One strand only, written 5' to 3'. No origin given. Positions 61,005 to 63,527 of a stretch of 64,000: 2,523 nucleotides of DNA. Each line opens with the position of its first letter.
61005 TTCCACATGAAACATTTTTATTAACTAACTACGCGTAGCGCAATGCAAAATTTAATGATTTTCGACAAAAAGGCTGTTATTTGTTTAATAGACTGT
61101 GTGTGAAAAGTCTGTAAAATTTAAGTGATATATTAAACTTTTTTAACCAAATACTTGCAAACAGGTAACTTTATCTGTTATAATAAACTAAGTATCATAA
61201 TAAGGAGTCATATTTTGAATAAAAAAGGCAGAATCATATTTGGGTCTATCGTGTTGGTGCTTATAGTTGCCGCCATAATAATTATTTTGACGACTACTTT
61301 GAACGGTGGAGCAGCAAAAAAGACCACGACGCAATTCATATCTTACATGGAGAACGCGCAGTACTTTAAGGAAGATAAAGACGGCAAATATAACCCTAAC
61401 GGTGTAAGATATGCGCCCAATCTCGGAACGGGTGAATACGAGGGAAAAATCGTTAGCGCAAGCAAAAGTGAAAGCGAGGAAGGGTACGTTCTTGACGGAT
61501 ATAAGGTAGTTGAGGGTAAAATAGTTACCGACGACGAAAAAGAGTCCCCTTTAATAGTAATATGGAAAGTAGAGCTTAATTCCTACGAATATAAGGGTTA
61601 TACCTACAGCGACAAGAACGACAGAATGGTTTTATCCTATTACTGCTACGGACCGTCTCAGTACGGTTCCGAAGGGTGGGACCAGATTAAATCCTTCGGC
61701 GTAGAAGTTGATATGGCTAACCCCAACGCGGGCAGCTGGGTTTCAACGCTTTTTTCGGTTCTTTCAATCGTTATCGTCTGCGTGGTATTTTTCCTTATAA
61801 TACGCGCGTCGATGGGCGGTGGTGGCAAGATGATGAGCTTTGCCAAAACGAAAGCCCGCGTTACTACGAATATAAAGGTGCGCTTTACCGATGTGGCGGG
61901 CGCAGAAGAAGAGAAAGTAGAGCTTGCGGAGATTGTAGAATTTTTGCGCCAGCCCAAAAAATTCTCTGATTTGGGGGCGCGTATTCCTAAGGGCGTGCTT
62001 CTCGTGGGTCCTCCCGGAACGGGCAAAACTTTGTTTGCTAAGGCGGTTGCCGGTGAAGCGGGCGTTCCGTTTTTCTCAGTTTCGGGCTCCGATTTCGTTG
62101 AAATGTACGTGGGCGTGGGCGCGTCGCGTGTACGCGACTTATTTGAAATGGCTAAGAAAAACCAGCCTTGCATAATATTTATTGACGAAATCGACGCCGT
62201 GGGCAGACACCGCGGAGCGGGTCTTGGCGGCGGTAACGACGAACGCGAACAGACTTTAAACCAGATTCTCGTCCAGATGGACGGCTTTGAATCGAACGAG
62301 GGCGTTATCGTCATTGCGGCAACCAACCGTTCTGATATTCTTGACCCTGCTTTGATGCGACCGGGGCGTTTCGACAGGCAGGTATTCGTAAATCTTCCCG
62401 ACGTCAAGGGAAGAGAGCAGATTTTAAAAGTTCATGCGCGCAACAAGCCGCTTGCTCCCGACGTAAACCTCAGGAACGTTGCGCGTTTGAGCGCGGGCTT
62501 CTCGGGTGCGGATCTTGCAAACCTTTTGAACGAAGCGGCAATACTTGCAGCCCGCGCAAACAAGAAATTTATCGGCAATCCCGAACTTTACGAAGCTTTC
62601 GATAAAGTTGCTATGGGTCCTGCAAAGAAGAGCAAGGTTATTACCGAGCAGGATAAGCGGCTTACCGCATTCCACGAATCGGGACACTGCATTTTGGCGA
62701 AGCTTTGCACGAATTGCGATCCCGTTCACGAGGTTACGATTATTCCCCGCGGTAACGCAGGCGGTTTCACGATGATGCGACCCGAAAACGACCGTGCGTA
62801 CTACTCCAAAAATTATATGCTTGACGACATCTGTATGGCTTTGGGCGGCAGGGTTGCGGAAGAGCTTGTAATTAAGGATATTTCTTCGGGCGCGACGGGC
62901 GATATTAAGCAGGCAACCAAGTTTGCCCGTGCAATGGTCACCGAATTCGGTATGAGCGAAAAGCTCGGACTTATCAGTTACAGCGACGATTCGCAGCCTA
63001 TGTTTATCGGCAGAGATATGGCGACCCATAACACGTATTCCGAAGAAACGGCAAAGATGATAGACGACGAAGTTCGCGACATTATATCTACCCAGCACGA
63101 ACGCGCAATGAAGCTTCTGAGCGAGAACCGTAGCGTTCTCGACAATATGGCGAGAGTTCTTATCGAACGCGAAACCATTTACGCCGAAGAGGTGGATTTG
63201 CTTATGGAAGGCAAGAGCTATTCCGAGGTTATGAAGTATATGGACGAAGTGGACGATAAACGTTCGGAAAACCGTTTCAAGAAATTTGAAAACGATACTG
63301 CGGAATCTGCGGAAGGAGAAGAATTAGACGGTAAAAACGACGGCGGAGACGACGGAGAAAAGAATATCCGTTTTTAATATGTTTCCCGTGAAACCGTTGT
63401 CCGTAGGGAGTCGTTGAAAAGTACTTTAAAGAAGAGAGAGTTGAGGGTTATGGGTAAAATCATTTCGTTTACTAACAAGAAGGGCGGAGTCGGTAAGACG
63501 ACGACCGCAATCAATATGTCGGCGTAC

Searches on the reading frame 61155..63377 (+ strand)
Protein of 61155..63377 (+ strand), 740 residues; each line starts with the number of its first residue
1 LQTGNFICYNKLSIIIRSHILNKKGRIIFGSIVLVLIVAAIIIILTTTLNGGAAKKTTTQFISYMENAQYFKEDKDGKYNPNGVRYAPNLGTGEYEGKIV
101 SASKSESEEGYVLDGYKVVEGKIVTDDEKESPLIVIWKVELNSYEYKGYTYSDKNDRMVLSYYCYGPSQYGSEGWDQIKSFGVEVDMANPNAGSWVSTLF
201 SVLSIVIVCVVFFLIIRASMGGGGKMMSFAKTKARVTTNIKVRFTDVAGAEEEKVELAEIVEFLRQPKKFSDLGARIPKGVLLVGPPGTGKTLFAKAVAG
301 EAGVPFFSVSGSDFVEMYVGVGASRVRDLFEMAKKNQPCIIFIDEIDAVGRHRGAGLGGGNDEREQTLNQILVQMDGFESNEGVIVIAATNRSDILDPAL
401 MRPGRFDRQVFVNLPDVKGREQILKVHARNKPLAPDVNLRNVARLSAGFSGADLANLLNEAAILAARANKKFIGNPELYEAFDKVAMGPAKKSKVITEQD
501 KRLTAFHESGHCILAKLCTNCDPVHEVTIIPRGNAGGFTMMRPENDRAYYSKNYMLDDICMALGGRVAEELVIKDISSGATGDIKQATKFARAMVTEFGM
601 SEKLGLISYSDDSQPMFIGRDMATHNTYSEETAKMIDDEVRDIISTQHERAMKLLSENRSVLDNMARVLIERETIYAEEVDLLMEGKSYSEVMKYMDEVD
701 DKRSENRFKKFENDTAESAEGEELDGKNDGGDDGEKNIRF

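Call 5: search_protein_families(library=pfam, proteins=[window:61155-63377:+])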
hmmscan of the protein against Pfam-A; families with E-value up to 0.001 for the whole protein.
window:61155-63377:+ (740 aa): 7 families
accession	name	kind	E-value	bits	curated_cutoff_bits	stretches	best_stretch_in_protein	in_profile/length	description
PF01434.24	Peptidase_M41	-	4.2e-67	226.2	29.9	1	495-681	2-189/191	Peptidase family M41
PF00004.35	AAA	-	4.4e-48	163.5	21.2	1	281-413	1-130/131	ATPase family associated with various cellular activities (AAA)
PF17862.7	AAA_lid_3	-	1.7e-11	43.9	27.2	1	436-473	1-38/45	AAA+ lid domain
PF07728.20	AAA_5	-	1.2e-05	25.7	22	1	280-397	1-132/139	AAA domain (dynein-related subfamily)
PF06068.19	TIP49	-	0.00038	20.2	23.8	1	279-315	51-89/347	TIP49 P-loop domain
PF05496.18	RuvB_N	-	0.00047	20.4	27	0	280-349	35-96/159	Holliday junction DNA helicase RuvB P-loop domain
PF20720.3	nSTAND3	-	0.00056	20.1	27.2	0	281-427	20-152/155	Novel STAND NTPase 3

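Call 39: find_encoding_contigs(protein=window:61215-63377:+, flank=10000, max_places=3)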
Protein window:61215-63377:+ (720 aa): 23 contigs read that carry it; 3 places shown.
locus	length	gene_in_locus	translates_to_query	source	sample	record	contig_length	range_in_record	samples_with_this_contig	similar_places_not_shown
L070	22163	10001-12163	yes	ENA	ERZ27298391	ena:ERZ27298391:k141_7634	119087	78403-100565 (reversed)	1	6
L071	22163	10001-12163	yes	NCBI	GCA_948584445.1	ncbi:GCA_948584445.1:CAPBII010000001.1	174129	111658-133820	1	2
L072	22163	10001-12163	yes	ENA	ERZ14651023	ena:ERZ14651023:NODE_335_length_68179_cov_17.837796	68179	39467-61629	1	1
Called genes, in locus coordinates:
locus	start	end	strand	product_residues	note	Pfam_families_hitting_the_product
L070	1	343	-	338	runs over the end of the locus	-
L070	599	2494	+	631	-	PF17297:PEPCK_N, PF00821:PEPCK_GTP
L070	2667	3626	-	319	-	PF14804:Jag_N, PF13083:KH_KhpA-B, PF01424:R3H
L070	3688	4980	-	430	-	PF02096:60KD_IMP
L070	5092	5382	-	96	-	PF01809:YidD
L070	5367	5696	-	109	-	PF00825:Ribonuclease_P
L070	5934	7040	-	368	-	PF00712:DNA_pol3_beta, PF02767:DNA_pol3_beta_2, PF02768:DNA_pol3_beta_3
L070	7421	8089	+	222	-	PF02527:GidB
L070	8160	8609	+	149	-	PF06908:YpsA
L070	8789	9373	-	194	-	PF06866:DUF1256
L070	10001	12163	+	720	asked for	PF00004:AAA, PF07728:AAA_5 (faint), PF17862:AAA_lid_3, PF01434:Peptidase_M41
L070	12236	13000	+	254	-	PF00142:Fer4_NifH (weak), PF01656:CbiA, PF06564:CBP_BcsQ (weak), PF09140:MipZ (weak), PF10609:ParA, PF13614:AAA_31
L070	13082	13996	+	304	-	PF02195:ParB_N, PF17762:HTH_ParB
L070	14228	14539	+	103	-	-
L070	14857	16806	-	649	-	PF20769:YPEB_N, PF14620:YPEB_PepSY1-2, PF03413:PepSY (faint)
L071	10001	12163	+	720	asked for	PF00004:AAA, PF07728:AAA_5 (faint), PF17862:AAA_lid_3, PF01434:Peptidase_M41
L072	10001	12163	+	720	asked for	PF00004:AAA, PF07728:AAA_5 (faint), PF17862:AAA_lid_3, PF01434:Peptidase_M41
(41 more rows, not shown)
